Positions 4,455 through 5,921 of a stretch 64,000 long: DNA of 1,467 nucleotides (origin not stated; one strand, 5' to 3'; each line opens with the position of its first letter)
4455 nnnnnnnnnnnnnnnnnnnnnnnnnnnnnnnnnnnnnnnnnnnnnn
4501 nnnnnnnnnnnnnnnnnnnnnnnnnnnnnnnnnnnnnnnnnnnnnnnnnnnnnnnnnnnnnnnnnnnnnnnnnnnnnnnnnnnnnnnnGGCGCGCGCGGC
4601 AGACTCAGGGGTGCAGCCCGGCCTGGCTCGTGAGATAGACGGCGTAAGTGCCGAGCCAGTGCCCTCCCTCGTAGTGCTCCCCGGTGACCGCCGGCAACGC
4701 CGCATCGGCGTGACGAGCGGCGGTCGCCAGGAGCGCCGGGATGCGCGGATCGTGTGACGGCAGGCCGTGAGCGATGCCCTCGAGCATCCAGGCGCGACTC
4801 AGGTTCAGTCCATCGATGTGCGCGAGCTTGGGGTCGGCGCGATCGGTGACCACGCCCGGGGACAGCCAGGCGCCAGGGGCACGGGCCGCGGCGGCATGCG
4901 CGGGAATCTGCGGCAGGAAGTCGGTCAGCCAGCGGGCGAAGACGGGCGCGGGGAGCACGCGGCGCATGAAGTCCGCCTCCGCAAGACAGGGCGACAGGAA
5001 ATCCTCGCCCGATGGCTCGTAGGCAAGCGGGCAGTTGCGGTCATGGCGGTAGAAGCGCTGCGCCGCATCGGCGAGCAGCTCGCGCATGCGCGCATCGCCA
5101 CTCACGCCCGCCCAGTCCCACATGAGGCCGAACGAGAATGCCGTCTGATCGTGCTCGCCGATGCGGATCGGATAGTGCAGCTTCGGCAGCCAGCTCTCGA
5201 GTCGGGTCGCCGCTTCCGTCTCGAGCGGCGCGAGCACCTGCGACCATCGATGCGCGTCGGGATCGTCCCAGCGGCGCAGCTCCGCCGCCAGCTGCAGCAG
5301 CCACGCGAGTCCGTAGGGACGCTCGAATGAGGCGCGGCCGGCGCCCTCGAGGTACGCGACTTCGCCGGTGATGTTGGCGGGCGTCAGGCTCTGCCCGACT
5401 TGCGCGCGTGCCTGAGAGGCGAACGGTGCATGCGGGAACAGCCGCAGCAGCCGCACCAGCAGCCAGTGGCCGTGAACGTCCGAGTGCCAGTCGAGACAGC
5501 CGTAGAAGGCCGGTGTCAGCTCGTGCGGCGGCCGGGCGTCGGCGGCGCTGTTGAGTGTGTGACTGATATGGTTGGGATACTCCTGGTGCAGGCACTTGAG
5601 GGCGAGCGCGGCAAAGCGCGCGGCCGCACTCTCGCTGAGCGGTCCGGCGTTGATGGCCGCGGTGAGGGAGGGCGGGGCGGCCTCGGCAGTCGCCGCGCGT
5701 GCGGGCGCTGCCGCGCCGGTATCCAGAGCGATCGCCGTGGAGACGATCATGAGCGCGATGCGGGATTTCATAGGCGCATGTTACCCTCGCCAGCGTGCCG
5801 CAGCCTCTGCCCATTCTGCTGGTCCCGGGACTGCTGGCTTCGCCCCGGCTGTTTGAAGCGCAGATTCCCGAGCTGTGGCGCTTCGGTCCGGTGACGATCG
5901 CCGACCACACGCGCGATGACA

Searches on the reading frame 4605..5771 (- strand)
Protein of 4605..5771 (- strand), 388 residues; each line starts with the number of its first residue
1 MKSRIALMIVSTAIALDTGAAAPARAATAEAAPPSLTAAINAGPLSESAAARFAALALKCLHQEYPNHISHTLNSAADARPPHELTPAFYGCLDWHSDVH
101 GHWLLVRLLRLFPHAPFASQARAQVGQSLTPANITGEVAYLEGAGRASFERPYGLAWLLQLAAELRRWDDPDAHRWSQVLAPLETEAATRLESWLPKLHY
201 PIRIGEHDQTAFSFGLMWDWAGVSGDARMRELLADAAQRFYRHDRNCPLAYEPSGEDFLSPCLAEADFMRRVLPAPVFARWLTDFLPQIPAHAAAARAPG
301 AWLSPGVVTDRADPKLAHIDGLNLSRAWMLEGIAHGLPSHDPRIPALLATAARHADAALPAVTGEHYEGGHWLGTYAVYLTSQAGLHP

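Call 3: search_protein_families(library=pfam, proteins=[window:4605-5771:-], max_evalue=0.01)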
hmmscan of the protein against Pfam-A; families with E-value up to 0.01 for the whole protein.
window:4605-5771:- (388 aa): 1 family
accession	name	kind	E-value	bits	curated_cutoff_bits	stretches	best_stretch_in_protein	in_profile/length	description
PF11199.13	DUF2891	-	4.3e-131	437.2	25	1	52-379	2-324/325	Protein of unknown function (DUF2891)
